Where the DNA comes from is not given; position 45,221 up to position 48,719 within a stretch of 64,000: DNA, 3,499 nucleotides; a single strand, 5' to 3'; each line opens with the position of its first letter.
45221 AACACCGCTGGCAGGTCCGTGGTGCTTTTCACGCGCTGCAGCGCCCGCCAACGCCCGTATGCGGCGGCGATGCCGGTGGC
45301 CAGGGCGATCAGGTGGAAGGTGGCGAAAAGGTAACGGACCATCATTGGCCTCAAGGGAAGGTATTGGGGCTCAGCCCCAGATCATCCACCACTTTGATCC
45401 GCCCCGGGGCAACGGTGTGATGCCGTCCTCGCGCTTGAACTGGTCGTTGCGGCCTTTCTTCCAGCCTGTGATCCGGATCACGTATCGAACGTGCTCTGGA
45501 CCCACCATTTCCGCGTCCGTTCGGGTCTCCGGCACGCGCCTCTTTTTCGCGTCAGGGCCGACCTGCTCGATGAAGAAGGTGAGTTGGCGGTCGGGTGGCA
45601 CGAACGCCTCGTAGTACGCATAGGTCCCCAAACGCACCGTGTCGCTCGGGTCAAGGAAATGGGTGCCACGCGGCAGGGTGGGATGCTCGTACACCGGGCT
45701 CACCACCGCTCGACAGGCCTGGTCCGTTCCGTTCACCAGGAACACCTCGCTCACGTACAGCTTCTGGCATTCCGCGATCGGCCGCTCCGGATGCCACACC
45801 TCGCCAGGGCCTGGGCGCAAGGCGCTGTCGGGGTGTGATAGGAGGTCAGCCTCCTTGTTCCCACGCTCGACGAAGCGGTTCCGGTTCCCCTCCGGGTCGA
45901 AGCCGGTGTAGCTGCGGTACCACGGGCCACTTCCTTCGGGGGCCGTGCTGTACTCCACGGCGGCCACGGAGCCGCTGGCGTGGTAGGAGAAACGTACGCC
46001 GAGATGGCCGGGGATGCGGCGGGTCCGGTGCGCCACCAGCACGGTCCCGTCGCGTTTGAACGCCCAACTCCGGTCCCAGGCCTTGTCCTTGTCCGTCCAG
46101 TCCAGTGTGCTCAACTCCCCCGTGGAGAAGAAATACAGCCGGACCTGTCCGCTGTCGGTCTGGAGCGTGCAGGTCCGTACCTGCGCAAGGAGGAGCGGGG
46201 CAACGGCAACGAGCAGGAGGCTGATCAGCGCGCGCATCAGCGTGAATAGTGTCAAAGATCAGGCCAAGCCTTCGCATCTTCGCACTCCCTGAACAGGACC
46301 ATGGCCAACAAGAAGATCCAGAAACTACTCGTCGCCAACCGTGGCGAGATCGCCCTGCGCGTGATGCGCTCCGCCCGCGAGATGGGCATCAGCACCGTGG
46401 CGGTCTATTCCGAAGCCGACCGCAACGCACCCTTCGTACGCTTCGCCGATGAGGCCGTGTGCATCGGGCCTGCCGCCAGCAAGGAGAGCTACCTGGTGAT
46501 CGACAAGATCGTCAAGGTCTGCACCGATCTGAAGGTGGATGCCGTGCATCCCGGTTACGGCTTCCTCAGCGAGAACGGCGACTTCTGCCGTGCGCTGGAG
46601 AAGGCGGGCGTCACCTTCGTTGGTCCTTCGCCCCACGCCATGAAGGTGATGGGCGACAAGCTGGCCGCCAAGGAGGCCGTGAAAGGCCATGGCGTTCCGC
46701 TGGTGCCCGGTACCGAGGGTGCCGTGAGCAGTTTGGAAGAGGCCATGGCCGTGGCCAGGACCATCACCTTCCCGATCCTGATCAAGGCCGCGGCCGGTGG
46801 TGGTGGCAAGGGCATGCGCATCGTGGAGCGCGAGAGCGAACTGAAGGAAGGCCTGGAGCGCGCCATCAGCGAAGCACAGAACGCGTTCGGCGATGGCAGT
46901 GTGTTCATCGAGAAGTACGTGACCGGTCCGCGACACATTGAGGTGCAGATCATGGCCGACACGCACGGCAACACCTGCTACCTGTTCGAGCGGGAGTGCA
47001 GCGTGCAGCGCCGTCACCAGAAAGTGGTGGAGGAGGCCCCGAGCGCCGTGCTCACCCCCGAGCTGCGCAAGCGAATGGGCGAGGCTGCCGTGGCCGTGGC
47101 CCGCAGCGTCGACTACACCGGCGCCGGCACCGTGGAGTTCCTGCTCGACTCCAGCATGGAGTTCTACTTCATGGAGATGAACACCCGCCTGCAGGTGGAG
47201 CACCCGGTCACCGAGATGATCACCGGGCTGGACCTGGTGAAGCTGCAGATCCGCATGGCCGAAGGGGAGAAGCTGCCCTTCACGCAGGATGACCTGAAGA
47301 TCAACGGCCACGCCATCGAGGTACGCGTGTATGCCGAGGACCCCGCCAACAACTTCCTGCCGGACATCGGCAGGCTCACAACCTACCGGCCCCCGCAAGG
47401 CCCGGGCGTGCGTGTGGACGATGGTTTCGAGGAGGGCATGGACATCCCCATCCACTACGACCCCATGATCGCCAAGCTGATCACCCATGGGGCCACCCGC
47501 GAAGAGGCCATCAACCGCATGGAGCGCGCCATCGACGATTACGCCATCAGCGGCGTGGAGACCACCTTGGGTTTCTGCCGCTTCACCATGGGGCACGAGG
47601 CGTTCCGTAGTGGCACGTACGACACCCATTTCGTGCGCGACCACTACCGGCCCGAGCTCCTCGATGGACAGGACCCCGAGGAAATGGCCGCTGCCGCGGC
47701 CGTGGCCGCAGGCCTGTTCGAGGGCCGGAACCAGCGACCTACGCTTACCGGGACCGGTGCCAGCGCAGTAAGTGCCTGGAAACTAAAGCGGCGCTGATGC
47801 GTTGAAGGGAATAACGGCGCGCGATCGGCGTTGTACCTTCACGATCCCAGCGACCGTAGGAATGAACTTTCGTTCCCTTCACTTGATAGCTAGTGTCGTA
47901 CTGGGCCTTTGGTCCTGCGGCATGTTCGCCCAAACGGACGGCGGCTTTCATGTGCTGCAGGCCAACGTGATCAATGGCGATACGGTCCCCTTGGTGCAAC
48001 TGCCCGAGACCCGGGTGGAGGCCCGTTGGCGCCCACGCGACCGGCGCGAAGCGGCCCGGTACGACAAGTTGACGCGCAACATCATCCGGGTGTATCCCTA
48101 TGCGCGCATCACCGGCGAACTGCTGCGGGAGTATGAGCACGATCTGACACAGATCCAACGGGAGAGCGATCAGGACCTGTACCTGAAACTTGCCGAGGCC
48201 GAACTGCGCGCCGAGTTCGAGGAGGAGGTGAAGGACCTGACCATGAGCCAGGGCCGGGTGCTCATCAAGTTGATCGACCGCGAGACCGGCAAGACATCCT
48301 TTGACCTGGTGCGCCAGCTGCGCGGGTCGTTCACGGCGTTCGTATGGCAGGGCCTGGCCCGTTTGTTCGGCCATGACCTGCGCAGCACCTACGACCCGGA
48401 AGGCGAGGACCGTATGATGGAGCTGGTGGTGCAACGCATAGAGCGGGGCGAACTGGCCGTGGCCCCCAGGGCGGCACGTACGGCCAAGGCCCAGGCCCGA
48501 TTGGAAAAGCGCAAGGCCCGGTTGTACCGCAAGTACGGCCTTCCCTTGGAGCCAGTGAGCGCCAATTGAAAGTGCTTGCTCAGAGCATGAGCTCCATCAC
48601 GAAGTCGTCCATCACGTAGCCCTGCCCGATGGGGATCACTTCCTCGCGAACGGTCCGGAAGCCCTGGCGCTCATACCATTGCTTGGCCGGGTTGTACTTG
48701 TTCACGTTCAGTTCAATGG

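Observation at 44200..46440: Tandem segmental duplication: diverged secreted-protein paralogs, each preceded by a copy of the accC 5' end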

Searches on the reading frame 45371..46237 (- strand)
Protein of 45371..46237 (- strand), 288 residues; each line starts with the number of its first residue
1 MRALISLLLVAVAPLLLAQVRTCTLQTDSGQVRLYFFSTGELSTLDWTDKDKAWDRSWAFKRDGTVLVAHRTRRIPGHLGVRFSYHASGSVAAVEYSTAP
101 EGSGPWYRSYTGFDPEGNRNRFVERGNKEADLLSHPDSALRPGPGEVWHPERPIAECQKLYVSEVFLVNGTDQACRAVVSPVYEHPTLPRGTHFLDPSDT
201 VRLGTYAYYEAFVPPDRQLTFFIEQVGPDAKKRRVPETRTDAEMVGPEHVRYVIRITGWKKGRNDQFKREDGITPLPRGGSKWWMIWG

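Call 6: search_protein_families(library=pfam, proteins=[window:45371-46237:-], max_evalue=0.1)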
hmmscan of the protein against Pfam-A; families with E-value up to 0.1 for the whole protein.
window:45371-46237:- (288 aa): 0 families

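Call 7: search_protein_families(library=ncbifam, proteins=[window:45371-46237:-], max_evalue=0.1)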
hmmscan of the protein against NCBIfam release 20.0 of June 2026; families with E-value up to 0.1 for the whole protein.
window:45371-46237:- (288 aa): 0 families

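Call 8: find_encoding_contigs(protein=window:45371-46237:-, flank=10000, max_places=10)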
Protein window:45371-46237:- (288 aa): 23 contigs read that carry it; 10 places shown.
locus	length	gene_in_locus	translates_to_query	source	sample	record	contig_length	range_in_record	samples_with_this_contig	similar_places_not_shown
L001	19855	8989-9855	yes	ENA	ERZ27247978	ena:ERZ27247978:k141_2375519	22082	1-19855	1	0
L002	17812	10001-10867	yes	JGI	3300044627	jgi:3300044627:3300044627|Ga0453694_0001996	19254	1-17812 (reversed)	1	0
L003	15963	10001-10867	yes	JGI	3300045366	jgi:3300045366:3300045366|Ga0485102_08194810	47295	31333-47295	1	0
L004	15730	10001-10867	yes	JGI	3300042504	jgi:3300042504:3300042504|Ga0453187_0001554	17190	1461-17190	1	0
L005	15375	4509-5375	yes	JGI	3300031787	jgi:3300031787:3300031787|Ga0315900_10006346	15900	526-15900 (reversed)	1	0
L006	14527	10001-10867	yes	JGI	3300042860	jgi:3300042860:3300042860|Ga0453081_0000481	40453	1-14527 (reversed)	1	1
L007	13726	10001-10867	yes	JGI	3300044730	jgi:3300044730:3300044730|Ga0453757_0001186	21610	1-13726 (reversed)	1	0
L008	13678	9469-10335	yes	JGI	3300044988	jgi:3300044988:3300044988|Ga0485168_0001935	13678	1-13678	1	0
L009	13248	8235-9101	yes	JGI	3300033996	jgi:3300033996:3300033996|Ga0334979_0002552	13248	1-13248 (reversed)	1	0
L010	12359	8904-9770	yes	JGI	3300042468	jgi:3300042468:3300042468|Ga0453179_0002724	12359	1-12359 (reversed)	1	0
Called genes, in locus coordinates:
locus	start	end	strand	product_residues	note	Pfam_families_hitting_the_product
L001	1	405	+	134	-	?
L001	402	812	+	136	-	-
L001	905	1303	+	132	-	PF09345:SiaC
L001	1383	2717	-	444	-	PF13638:PIN_4, PF02562:PhoH, PF13604:AAA_30 (faint), PF13245:AAA_19 (faint)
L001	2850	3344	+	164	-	-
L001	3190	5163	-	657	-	PF21471:Reelin_subrepeat-B (faint)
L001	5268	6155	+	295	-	PF02737:3HCDH_N, PF03721:UDPG_MGDP_dh_N (weak), PF00725:3HCDH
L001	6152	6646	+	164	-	PF00583:Acetyltransf_1, PF13673:Acetyltransf_10, PF13508:Acetyltransf_7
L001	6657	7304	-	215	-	PF14127:DUF4294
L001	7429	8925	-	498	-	PF00289:Biotin_carb_N, PF01071:GARS_A (weak), PF02222:ATP-grasp, PF02786:CPSase_L_D2, PF07478:Dala_Dala_lig_C, PF02785:Biotin_carb_C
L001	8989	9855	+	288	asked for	-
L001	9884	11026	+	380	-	-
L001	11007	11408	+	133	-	-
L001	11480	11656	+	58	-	-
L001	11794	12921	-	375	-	PF10604:Polyketide_cyc2, PF08327:AHSA1 (faint), PF06445:GyrI-like (weak)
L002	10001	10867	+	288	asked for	-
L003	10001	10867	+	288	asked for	-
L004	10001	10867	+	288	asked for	-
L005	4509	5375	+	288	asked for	-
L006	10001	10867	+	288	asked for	-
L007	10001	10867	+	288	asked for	-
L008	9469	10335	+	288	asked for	-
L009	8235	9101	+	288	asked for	-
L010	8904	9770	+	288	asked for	-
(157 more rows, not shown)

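Call 11: find_homologous_proteins(query=window:45371-46237:-)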
Query window:45371-46237:- (288 aa): 7 proteins with E <= 0.001 among 1788 candidates.
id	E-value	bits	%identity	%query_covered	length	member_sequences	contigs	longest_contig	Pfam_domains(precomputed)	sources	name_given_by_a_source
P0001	2.0e-196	669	99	100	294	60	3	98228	-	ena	-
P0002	6.3e-182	622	92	100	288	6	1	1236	-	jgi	jgi:hypothetical protein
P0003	4.7e-176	602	89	100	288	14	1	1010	-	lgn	-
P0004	5.0e-56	208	43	90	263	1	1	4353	-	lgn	-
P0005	6.2e-54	201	43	84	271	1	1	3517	-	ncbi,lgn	-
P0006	3.5e-49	186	42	87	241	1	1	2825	-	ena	-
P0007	3.6e-48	183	40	91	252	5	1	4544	-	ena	-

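Call 13: find_encoding_contigs(protein=P0004, flank=10000)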
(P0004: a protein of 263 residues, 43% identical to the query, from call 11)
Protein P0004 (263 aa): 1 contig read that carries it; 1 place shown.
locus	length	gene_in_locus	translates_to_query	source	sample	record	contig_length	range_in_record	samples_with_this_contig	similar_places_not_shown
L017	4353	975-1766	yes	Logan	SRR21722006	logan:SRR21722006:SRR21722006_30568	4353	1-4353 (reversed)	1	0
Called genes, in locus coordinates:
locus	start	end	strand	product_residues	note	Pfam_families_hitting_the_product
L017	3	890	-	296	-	?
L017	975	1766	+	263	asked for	-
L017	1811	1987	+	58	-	-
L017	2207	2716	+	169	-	-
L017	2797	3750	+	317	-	PF00478:IMPDH (weak), PF00977:His_biosynth (weak), PF03060:NMO, PF05690:ThiG (weak)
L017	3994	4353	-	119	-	?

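Call 14: find_encoding_contigs(protein=P0005, flank=10000)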
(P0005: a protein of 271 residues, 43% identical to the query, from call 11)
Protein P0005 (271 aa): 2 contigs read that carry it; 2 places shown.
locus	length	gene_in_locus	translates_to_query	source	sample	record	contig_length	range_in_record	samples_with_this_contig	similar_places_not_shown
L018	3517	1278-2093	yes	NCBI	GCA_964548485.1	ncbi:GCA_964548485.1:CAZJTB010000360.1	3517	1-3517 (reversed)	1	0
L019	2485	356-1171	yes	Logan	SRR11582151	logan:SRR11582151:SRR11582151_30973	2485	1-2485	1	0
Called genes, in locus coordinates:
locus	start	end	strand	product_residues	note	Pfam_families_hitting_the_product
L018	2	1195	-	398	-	?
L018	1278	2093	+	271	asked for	-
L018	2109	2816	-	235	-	PF00561:Abhydrolase_1, PF12146:Hydrolase_4, PF12697:Abhydrolase_6, PF00326:Peptidase_S9 (faint), PF00756:Esterase (weak)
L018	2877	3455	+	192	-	PF00478:IMPDH (weak), PF03060:NMO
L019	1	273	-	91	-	?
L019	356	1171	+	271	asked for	-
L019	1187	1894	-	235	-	PF00561:Abhydrolase_1, PF12146:Hydrolase_4, PF12697:Abhydrolase_6, PF00326:Peptidase_S9 (faint), PF00756:Esterase (weak)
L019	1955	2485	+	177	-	?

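Call 15: find_encoding_contigs(protein=P0007, flank=10000)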
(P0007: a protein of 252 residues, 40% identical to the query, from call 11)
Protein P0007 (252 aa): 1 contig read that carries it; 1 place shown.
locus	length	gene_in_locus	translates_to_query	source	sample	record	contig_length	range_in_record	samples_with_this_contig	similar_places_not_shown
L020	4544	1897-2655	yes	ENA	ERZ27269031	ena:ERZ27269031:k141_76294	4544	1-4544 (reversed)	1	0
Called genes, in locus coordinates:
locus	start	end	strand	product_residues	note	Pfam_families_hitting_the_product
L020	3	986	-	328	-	?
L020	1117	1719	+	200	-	PF13715:CarbopepD_reg_2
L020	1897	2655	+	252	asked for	-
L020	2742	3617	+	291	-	PF03279:Lip_A_acyltrans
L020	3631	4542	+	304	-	?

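Call 16: find_encoding_contigs(protein=P0006, flank=10000)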
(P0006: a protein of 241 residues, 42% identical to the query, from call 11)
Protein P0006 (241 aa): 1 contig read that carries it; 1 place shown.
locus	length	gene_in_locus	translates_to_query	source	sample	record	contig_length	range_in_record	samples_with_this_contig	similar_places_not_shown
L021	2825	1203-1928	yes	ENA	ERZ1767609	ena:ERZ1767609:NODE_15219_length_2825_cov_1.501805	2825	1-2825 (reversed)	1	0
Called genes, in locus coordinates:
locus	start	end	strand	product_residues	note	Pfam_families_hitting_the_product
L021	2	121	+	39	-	?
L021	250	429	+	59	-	PF02518:HATPase_c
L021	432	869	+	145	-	PF00072:Response_reg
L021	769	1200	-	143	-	-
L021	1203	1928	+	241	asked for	-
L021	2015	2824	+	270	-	?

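Call 65: find_encoding_contigs(protein=P0003, flank=4000, max_places=10)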
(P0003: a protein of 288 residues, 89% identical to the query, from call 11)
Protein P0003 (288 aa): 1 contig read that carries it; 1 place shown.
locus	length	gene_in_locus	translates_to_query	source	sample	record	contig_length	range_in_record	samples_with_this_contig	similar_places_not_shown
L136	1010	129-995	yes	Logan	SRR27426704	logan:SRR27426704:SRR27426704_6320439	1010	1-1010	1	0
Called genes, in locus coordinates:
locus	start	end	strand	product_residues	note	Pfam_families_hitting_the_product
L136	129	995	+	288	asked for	-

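Call 66: find_encoding_contigs(protein=P0002, flank=4000, max_places=10)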
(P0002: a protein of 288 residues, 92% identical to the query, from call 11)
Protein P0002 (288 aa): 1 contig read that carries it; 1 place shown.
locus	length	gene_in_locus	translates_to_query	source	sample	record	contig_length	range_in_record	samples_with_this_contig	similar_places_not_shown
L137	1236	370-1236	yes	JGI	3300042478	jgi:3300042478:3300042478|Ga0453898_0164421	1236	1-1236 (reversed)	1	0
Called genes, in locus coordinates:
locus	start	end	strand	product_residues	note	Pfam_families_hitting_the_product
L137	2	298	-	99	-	?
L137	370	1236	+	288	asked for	?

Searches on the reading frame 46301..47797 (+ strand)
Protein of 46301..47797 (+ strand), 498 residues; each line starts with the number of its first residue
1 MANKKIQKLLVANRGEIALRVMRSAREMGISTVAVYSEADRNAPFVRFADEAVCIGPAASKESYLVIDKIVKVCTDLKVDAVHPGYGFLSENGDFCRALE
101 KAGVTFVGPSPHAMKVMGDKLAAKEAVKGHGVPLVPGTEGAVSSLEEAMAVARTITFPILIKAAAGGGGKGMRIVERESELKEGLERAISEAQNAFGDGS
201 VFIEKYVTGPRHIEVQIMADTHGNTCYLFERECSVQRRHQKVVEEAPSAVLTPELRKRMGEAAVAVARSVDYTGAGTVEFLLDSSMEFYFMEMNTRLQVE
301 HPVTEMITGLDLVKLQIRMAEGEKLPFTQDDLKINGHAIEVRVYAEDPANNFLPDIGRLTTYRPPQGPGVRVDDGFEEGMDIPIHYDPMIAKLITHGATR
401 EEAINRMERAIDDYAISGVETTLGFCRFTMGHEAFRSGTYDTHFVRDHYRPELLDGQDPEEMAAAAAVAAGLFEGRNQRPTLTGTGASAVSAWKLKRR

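Call 6: search_protein_families(library=pfam, proteins=[window:46301-47797:+], max_evalue=0.1)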
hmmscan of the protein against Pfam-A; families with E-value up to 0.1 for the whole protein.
window:46301-47797:+ (498 aa): 9 families
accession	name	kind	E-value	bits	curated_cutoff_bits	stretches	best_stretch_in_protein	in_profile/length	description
PF02786.22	CPSase_L_D2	-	1.4e-82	276.7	19.8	1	119-326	1-209/211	Carbamoyl-phosphate synthase L chain, ATP binding domain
PF00289.28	Biotin_carb_N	-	9.1e-46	155.3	25.5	1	6-114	2-110/110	Biotin carboxylase, N-terminal domain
PF02785.25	Biotin_carb_C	-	5.2e-40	136.4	32.4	1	340-446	1-107/108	Biotin carboxylase C-terminal domain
PF07478.18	Dala_Dala_lig_C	-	4.7e-12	46.3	24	1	147-295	27-174/204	D-ala D-ala ligase C-terminus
PF02222.28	ATP-grasp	-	6.6e-09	36.1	27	1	141-296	15-162/179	ATP-grasp domain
PF01071.24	GARS_A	-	4.7e-06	27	27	1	119-230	2-109/194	Phosphoribosylglycinamide synthetase, ATP-grasp (A) domain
PF02655.19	ATP-grasp_3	-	6.6e-05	23.5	23.2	1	118-298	2-158/160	ATP-grasp domain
PF14397.11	ATPgrasp_ST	-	0.0049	16.5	31.4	1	113-181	15-85/278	Sugar-transfer associated ATP-grasp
PF21360.3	PylC-like_N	-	0.038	14.6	27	1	35-84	26-72/96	PylC-like, N-terminal domain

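Call 7: search_protein_families(library=ncbifam, proteins=[window:46301-47797:+], max_evalue=0.1)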
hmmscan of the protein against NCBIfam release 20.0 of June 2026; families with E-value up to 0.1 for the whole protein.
window:46301-47797:+ (498 aa): 59 families (the best 25 are shown)
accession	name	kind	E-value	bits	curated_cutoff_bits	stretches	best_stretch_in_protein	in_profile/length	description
NF006406.0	PRK08654.1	equivalog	2.2e-199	663.1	739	1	6-448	2-443/499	acetyl-CoA carboxylase biotin carboxylase subunit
NF006367.0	PRK08591.1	subfamily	5.8e-197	654.9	597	1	6-449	2-445/451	acetyl-CoA carboxylase biotin carboxylase subunit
TIGR00514.1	accC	equivalog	6.1e-194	645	626.5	1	6-448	2-444/449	acetyl-CoA carboxylase biotin carboxylase subunit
NF009554.0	PRK12999.1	equivalog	3e-189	631.4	965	1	4-461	3-466/1147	pyruvate carboxylase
NF004085.0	PRK05586.1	equivalog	5.8e-180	599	723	1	6-448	2-444/448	acetyl-CoA carboxylase biotin carboxylase subunit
NF009471.0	PRK12833.1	equivalog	7.7e-171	568.7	686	1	3-448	2-447/467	acetyl-CoA carboxylase biotin carboxylase subunit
NF005525.0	PRK07178.1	equivalog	4.3e-170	566.4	768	1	6-470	2-465/471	acetyl-CoA carboxylase biotin carboxylase subunit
TIGR01235.1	pyruv_carbox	equivalog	1.9e-168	562.2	1114.45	1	8-454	1-455/1143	pyruvate carboxylase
NF006286.0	PRK08462.1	equivalog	8.2e-167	555.5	740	1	4-448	2-444/445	acetyl-CoA carboxylase biotin carboxylase subunit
TIGR02712.1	urea_carbox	equivalog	6.9e-160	534.1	1303.85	1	7-447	2-441/1201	urea carboxylase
NF006287.0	PRK08463.1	equivalog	5e-155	516.9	775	1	6-460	2-456/479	acetyl-CoA carboxylase subunit A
TIGR01369.1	CPSaseII_lrg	equivalog_domain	3.1e-19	68.1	1027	1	99-326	107-331/1052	carbamoyl-phosphate synthase (glutamine-hydrolyzing) large subunit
NF003671.0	PRK05294.1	equivalog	2.4e-18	65.2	599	1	98-326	107-333/1058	carbamoyl-phosphate synthase large subunit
TIGR01205.1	D_ala_D_alaTIGR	subfamily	7.6e-18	64.5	245.65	1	74-295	64-285/318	D-alanine--D-alanine ligase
NF002378.0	PRK01372.1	subfamily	9.7e-17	60.6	243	1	79-295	63-269/305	D-alanine--D-alanine ligase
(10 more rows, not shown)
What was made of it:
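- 46301..47797 (+): Genuine accC (biotin carboxylase, 498 aa). Calls 6 and 7.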

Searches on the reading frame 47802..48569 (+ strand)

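Call 6: search_protein_families(library=pfam, proteins=[window:47802-48569:+], max_evalue=0.1)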
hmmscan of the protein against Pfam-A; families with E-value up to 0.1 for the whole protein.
window:47802-48569:+ (255 aa): 1 family
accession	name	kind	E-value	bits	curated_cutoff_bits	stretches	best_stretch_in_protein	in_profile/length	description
PF14127.11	DUF4294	-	4.8e-48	163.4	27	1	60-212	1-155/155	Domain of unknown function (DUF4294)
